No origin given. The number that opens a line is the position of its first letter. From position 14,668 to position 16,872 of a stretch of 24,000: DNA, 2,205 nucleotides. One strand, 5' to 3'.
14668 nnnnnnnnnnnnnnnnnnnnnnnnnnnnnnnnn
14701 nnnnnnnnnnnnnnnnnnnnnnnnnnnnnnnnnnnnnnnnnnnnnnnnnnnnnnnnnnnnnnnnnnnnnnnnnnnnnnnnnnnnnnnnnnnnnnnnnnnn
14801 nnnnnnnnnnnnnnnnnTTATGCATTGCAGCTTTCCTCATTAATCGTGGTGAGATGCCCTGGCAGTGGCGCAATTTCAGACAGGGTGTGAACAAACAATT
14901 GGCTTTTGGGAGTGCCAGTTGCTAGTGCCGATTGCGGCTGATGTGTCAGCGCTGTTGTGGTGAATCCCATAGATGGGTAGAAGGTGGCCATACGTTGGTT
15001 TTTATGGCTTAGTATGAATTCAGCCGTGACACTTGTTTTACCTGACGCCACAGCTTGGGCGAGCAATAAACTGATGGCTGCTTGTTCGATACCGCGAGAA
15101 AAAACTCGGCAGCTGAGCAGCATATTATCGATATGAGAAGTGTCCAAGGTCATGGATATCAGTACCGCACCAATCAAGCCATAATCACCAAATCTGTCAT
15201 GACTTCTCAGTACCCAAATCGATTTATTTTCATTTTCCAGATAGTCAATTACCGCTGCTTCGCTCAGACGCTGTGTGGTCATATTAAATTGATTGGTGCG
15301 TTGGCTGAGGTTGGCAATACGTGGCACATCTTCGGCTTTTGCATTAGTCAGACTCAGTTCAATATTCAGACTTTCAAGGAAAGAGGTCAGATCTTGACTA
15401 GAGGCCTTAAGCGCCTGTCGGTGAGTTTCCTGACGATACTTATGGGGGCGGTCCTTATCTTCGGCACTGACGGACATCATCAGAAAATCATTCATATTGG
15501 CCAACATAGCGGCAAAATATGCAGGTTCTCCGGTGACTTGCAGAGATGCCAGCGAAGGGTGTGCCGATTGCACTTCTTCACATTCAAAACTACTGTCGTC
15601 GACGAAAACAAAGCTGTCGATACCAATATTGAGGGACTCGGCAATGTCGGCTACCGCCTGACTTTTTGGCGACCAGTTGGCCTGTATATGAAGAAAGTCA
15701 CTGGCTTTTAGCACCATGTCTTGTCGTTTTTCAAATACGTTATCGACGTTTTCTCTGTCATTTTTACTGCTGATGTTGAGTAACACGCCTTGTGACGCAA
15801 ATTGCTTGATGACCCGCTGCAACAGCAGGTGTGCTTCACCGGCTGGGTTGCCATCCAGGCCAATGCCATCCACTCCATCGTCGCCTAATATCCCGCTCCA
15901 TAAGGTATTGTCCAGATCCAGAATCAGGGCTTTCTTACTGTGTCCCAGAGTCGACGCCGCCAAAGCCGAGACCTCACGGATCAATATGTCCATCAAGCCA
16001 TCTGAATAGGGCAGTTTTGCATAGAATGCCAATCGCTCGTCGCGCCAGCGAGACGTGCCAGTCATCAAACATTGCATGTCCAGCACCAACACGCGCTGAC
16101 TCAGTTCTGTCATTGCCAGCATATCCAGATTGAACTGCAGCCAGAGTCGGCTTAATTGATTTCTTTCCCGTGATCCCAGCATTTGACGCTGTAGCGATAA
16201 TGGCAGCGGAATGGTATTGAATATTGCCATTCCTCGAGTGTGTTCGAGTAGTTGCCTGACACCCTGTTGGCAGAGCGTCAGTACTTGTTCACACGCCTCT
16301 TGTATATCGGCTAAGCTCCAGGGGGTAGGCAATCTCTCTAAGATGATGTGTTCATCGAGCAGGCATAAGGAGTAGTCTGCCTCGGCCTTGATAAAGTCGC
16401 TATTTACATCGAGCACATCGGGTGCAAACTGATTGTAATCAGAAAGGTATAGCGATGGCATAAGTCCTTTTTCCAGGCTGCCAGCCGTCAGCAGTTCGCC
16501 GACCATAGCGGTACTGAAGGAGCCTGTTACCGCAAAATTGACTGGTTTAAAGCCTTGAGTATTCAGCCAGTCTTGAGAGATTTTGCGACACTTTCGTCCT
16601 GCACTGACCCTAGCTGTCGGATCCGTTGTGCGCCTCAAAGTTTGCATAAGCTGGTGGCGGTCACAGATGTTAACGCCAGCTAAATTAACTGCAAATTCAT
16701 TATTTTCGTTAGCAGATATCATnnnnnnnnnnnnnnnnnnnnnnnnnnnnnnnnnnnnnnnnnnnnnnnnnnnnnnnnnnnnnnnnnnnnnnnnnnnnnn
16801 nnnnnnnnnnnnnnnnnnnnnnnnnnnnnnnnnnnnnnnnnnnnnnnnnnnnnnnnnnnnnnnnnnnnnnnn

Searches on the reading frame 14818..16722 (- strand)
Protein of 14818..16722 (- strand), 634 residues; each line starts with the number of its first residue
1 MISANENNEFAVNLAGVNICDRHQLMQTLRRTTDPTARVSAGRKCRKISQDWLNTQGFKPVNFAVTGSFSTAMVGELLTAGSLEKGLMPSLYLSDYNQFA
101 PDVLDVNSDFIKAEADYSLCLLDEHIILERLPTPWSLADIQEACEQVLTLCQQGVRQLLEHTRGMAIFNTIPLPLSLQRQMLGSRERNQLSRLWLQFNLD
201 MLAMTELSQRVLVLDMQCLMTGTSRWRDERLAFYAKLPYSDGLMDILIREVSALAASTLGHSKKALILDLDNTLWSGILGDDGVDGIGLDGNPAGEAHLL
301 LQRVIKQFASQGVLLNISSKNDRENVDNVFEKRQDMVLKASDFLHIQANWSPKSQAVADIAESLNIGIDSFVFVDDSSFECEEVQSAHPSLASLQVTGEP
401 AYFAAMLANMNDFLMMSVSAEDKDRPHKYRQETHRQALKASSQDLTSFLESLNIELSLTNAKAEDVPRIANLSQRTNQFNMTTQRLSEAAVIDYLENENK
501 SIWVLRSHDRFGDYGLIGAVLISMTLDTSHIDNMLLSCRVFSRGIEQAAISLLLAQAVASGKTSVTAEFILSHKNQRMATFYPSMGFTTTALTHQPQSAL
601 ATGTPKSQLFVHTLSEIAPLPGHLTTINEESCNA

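Call 5: search_protein_families(library=pfam, proteins=[window:14818-16722:-], max_evalue=0.001)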
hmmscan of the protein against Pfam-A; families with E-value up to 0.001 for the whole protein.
window:14818-16722:- (634 aa): 0 families

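Call 13: search_protein_families(library=ncbifam, proteins=[window:14818-16722:-], max_evalue=0.1)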
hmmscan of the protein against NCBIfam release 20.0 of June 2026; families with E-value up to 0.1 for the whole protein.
window:14818-16722:- (634 aa): 4 families
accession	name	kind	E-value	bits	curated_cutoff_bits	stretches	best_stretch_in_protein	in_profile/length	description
TIGR01686.1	FkbH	subfamily_domain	1.6e-94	316.7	146.65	1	263-588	3-320/323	FkbH domain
TIGR01681.1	HAD-SF-IIIC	subfamily_domain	4.8e-21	76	35.75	1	264-386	1-130/132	HAD-IIIC family phosphatase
NF002245.0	PRK01158.1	equivalog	0.0098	15.2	198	1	322-387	125-192/233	phosphoglycolate phosphatase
TIGR01575.1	rimI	equivalog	0.053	13.7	86.4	0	515-592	42-117/132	ribosomal protein S18-alanine N-acetyltransferase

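Call 82: find_homologous_proteins(query=window:14818-16722:-, max_evalue=1e-50)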
Query window:14818-16722:- (634 aa): 4295 proteins with E <= 1e-50 among 8000 candidates; the best 120 are listed.
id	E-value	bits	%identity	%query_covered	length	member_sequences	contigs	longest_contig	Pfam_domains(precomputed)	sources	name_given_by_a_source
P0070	0.0e+0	1411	100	100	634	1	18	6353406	-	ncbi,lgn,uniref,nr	ncbi:D-glyceryl-ACP synthase [Shewanella psychrophila]|uniref:D-glyceryl-ACP synthase n=1 Tax=Shewan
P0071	1.4e-279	947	68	100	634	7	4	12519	-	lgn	-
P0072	1.9e-141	491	43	90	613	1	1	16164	-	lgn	-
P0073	6.4e-141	489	42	96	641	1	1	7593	PF00583.32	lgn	-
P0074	4.1e-138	480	43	88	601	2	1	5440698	-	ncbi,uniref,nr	ncbi:HAD family hydrolase [Serratia marcescens]|uniref:HAD-IIIC family phosphatase n=1 Tax=Serratia 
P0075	1.1e-137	478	40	97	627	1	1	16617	-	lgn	-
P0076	8.4e-137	475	40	97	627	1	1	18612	-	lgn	-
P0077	1.3e-136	475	41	96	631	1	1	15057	PF00583.32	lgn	-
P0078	1.1e-132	462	41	95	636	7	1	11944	-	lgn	-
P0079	1.5e-131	458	41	95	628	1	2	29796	PF21211.4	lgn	-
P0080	1.8e-130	455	41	88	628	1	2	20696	PF21211.4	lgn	-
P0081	2.3e-130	454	43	93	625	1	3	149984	PF21211.4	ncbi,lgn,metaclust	metaclust:status=active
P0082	8.7e-125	436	40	96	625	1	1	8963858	-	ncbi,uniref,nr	ncbi:methoxymalonyl-ACP biosynthesis protein FkbH [Kitasatospora sp. MMS16-BH015]|uniref:HAD-IIIC fa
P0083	1.2e-123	432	38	92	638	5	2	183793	-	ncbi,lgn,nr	ncbi:MAG: HAD-IIIC family phosphatase [Nostoc sp. ChiSLP01]|nr:HAD-IIIC family phosphatase [Nostoc s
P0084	1.2e-122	429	41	89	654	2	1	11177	-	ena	-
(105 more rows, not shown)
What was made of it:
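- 10702..24000 (-): Tetronate-type biosynthetic operon, continuing to about 26204 beyond the window. Genes: TE, alpha/beta-hydrolase (Agg5-type), FAD mono-oxygenase, E2-like acyltransferase (Agg4-type), ACP, FkbH glyceryl-ACP synthase, FabH-like KSIII, KS-AT-ACP PKS, ACP, two ACAD-fold proteins. The first gene, an acyl-AMP ligase, lies outside the window. NCBI calls the FkbH protein 'D-glyceryl-ACP synthase' (call 82).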

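Call 83: find_encoding_contigs(protein=P0071, flank=10000, max_places=4)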
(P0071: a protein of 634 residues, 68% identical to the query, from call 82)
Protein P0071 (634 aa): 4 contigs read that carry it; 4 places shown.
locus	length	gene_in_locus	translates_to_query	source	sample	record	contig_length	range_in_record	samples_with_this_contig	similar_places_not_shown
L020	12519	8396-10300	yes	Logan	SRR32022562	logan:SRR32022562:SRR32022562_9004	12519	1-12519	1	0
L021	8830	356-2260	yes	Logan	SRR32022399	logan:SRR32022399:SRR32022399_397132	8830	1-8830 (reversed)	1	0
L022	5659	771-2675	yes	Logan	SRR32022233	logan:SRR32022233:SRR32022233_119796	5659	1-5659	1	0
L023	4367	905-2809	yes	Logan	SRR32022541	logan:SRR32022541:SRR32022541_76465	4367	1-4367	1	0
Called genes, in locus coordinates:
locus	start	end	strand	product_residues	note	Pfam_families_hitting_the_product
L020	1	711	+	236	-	?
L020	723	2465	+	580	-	PF02770:Acyl-CoA_dh_M, PF00441:Acyl-CoA_dh_1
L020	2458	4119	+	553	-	PF02770:Acyl-CoA_dh_M, PF00441:Acyl-CoA_dh_1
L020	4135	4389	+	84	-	PF23297:ACP_SdgA_C (weak), PF00550:PP-binding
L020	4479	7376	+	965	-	PF00109:ketoacyl-synt, PF02801:Ketoacyl-synt_C, PF16197:KAsynt_C_assoc (weak), PF00698:Acyl_transf_1, PF00550:PP-binding (weak)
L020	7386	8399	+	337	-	PF00195:Chal_sti_synt_N (weak), PF08545:ACP_syn_III, PF08541:ACP_syn_III_C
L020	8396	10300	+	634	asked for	-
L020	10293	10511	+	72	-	PF00550:PP-binding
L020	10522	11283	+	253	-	PF00198:2-oxoacid_dh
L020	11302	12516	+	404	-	PF00890:FAD_binding_2 (faint), PF01134:GIDA (weak), PF01266:DAO (weak), PF01494:FAD_binding_3, PF01946:Thi4 (faint), PF07992:Pyr_redox_2 (weak), PF13450:NAD_binding_8 (weak), PF08491:SE, +4 more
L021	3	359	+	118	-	?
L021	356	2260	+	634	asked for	-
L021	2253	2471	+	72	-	PF00550:PP-binding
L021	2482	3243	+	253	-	PF00198:2-oxoacid_dh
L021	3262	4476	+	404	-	PF00890:FAD_binding_2 (faint), PF01134:GIDA (weak), PF01266:DAO (weak), PF01494:FAD_binding_3, PF01946:Thi4 (faint), PF07992:Pyr_redox_2 (weak), PF13450:NAD_binding_8 (weak), PF08491:SE, +4 more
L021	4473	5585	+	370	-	PF06500:FrsA-like, PF00561:Abhydrolase_1, PF12697:Abhydrolase_6 (weak)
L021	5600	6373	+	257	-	PF00975:Thioesterase, PF12697:Abhydrolase_6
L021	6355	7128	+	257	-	PF17837:4PPT_N, PF01648:ACPS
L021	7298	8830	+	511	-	?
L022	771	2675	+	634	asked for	-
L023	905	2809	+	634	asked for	-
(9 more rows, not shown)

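Call 84: search_protein_families(library=pfam, proteins=[L021:7298-8830:+], max_evalue=0.001)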
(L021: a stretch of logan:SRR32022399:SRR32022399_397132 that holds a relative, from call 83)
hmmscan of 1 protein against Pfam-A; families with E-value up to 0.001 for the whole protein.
L021:7298-8830:+ (511 aa): 3 families
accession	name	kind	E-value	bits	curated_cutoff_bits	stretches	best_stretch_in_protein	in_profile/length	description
PF03176.21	MMPL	-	6.2e-23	81.7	20.5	1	51-381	6-306/333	MMPL family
PF02355.23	SecD_SecF_C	-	3.8e-08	33.4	20.5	1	204-363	12-172/189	Protein export membrane protein SecD/SecF, C-terminal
PF00873.25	ACR_tran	-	5.3e-08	31.5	28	1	221-377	860-1020/1021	AcrB/AcrD/AcrF family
